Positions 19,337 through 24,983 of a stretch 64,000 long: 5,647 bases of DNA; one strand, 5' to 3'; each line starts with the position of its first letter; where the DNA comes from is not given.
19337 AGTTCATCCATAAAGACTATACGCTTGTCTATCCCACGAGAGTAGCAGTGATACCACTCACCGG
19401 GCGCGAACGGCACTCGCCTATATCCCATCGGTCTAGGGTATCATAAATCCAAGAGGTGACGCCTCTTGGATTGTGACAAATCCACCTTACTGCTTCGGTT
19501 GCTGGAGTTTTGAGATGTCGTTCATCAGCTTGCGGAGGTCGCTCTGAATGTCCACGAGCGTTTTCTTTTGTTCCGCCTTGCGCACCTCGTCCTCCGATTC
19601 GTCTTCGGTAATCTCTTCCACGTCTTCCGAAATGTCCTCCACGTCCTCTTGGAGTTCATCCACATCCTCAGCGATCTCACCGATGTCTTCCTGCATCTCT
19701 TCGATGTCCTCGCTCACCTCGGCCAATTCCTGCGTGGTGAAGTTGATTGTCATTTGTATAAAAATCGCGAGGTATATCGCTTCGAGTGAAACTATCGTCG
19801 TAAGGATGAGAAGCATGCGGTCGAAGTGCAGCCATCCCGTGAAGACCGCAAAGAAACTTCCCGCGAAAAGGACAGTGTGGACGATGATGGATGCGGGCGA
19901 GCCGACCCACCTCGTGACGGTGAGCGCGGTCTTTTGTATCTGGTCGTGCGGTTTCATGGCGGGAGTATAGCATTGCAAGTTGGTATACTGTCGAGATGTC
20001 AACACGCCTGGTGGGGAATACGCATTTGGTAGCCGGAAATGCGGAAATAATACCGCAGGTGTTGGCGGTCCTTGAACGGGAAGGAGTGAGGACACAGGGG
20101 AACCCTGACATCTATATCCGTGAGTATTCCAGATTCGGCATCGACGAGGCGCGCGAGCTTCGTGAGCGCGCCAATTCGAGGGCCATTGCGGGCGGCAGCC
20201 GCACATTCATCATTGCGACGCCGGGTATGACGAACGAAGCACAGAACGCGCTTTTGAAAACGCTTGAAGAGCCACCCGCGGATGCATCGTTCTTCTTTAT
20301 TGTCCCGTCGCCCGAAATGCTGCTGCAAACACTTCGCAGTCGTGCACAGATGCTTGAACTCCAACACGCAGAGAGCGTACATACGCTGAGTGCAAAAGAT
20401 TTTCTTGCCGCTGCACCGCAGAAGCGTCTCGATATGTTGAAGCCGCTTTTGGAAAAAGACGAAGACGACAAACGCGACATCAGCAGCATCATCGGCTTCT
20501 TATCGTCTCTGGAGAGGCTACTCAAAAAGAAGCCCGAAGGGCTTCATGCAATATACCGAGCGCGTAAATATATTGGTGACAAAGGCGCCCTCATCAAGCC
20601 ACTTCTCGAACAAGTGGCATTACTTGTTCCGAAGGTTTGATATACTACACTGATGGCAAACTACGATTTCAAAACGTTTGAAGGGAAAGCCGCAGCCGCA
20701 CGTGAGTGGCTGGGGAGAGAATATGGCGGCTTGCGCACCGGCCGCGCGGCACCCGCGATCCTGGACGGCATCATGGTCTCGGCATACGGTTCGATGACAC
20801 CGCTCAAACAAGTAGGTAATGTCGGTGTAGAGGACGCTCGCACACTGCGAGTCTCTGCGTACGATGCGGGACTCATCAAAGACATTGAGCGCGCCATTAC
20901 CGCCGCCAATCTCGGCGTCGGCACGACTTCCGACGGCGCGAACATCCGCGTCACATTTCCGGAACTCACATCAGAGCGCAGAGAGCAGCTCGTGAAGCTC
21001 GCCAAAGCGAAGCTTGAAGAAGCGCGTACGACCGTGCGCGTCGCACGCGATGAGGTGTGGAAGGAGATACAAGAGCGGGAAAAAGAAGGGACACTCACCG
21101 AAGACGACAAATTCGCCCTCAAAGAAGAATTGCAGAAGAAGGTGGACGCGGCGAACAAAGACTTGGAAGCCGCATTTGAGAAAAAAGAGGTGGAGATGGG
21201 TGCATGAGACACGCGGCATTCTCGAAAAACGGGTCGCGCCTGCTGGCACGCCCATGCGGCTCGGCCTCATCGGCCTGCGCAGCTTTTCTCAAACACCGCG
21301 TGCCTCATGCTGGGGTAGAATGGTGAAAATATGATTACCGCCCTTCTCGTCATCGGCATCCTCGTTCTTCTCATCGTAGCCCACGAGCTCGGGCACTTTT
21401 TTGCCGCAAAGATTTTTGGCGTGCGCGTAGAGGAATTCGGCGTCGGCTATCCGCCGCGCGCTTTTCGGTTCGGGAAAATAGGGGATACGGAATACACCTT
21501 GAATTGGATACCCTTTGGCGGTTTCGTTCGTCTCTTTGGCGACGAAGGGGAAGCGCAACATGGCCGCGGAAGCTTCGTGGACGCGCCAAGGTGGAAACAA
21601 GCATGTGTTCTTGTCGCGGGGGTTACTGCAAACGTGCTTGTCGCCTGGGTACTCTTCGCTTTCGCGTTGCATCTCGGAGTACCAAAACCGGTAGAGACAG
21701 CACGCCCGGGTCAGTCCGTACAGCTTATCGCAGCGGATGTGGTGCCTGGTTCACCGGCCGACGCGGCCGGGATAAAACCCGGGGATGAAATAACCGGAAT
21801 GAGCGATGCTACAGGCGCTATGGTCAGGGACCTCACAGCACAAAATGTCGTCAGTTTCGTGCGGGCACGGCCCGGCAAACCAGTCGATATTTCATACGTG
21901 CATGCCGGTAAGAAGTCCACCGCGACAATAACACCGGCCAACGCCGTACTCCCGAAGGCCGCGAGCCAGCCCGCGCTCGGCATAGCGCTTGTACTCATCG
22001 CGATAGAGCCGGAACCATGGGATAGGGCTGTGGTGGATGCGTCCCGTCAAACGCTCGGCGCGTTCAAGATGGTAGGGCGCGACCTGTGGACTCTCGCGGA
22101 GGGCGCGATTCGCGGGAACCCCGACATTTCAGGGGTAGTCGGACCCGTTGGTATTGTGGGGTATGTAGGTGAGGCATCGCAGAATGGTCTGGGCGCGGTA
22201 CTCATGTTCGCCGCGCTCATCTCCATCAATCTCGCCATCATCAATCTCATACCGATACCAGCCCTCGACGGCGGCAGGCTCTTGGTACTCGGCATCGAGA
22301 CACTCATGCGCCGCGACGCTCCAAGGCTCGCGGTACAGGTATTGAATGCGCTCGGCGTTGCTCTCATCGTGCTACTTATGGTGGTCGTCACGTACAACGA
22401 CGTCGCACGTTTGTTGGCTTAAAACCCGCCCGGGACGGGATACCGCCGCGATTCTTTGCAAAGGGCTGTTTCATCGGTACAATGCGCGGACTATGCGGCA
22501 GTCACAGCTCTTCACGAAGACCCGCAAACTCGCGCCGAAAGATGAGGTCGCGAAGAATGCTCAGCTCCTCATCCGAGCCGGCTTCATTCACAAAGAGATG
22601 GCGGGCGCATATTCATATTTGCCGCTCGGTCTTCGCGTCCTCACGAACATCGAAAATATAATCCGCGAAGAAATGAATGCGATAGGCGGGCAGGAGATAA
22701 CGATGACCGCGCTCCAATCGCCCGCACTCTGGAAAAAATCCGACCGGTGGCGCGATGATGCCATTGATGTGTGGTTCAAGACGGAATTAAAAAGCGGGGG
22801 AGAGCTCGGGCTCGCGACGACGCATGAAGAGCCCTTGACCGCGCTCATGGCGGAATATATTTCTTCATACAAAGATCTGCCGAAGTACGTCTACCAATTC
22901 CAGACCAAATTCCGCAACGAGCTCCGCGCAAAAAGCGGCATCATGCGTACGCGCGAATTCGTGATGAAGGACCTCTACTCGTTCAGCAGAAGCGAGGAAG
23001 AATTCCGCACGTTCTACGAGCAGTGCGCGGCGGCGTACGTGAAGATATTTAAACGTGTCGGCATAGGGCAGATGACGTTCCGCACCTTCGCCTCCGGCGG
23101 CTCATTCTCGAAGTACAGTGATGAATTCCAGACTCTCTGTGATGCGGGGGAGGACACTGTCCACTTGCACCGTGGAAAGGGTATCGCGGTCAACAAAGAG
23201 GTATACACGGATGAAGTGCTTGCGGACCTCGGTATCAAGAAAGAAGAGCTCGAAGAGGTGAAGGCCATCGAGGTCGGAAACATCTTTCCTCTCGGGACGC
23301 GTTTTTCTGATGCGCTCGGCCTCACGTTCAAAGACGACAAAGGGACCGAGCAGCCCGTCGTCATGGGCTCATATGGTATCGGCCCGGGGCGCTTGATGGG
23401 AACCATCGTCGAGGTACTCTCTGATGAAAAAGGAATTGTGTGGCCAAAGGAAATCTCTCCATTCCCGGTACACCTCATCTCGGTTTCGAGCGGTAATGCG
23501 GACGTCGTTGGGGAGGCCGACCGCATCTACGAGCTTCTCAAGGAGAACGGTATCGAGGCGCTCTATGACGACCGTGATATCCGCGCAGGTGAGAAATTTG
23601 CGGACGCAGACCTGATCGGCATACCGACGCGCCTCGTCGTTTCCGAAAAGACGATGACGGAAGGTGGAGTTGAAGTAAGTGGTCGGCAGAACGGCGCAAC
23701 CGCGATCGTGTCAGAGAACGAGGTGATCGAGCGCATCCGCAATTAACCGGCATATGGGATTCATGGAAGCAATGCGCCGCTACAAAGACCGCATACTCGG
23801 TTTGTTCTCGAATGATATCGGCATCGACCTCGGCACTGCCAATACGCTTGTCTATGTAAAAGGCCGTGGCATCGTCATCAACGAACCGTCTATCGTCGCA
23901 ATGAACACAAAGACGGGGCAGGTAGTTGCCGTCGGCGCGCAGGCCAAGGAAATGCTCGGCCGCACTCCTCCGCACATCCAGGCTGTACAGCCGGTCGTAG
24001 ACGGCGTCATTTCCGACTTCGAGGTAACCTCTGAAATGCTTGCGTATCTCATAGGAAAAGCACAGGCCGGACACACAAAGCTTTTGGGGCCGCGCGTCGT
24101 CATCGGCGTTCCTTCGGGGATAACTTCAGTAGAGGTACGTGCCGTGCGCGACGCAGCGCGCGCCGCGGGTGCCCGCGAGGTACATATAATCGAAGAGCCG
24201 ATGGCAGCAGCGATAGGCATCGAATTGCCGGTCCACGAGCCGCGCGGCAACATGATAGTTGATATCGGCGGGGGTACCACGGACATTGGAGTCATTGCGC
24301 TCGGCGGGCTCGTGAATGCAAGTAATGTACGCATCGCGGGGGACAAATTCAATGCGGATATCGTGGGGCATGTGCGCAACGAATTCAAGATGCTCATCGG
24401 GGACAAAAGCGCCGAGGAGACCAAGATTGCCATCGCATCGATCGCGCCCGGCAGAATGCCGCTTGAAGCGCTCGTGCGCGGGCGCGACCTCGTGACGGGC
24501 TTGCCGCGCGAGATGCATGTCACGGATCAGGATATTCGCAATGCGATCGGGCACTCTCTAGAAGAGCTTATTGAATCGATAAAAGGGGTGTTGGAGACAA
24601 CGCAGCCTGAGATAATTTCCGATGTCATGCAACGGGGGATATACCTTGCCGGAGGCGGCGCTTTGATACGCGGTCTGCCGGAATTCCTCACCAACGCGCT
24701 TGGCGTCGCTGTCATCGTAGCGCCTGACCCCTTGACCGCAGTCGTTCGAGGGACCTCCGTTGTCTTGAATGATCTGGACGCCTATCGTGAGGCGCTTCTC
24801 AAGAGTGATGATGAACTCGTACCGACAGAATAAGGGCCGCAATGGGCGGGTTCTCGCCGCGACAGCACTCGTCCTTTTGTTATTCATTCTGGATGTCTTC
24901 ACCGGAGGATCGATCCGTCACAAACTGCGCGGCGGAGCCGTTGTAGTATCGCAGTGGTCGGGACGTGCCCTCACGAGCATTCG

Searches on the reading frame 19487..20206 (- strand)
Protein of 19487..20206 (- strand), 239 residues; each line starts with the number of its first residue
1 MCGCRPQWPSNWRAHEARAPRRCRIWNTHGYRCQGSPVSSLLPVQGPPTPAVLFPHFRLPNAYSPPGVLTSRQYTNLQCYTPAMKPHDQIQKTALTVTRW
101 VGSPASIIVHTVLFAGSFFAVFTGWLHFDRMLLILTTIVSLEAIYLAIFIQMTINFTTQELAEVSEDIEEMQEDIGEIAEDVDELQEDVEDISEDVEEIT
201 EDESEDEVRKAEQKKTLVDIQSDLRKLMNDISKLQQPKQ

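Call 62: search_protein_families(library=pfam, proteins=[window:19487-20206:-], max_evalue=0.0001)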
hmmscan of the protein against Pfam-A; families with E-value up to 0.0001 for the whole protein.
window:19487-20206:- (239 aa): 1 family
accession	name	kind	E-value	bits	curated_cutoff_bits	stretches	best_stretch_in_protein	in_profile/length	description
PF06103.16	DUF948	-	6.7e-06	26.6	37.2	1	138-201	5-68/89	Bacterial protein of unknown function (DUF948)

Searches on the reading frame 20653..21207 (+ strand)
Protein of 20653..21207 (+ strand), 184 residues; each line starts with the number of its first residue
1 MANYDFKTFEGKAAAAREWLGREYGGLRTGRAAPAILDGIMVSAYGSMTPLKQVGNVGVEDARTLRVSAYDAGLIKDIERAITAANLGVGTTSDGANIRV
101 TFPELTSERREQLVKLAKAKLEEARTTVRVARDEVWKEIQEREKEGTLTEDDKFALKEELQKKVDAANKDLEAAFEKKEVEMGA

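Call 62: search_protein_families(library=pfam, proteins=[window:20653-21207:+], max_evalue=0.0001)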
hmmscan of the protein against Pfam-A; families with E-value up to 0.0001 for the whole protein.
window:20653-21207:+ (184 aa): 1 family
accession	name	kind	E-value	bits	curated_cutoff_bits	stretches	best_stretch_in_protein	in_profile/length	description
PF01765.24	RRF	-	1.1e-49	168.9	29.7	1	22-181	3-162/164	Ribosome recycling factor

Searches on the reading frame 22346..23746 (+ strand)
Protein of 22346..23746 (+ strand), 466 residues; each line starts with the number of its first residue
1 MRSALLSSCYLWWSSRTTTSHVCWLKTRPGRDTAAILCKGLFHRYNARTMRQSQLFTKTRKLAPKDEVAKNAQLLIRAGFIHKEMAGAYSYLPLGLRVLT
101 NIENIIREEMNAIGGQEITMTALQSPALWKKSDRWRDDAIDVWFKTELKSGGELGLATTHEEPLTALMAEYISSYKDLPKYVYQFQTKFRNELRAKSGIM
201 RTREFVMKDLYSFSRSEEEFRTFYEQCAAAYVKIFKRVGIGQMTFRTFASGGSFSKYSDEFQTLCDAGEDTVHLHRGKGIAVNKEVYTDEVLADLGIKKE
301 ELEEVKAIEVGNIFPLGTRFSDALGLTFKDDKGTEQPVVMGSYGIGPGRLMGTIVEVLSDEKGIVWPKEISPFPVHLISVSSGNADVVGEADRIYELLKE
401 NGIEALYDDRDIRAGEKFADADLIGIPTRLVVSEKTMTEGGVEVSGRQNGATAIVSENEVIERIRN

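Call 62: search_protein_families(library=pfam, proteins=[window:22346-23746:+], max_evalue=0.0001)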
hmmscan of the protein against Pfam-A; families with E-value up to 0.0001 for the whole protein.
window:22346-23746:+ (466 aa): 2 families
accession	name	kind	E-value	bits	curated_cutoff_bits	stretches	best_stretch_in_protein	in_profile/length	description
PF00587.30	tRNA-synt_2b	-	2.5e-27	96.5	29.3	1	144-357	1-178/179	tRNA synthetase class II core domain (G, H, P, S and T)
PF03129.25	HGTP_anticodon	-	1.7e-17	63.8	21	1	375-465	2-92/94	Anticodon binding domain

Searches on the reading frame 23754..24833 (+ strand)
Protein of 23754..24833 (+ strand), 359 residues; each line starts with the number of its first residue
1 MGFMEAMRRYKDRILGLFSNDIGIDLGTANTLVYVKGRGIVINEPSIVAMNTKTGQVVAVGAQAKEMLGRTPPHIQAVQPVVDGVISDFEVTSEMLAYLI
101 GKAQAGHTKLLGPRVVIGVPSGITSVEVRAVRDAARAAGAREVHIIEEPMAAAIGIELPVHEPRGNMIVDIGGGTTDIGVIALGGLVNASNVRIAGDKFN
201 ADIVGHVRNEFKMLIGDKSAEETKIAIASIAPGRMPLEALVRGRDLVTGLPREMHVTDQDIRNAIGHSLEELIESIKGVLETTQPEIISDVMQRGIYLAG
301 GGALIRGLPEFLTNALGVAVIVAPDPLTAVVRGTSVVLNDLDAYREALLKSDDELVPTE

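Call 62: search_protein_families(library=pfam, proteins=[window:23754-24833:+], max_evalue=0.0001)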
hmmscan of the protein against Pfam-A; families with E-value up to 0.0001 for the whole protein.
window:23754-24833:+ (359 aa): 3 families
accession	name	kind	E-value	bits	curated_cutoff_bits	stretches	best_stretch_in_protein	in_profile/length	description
PF06723.19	MreB_Mbl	-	1.3e-126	422.3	27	1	19-344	1-325/327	MreB/Mbl protein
PF00012.26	HSP70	-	7.2e-14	51.4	20.6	1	90-214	112-241/599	Hsp70 protein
PF14450.12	FtsA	-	1.9e-08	35.2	31.8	1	168-323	2-110/127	Cell division protein FtsA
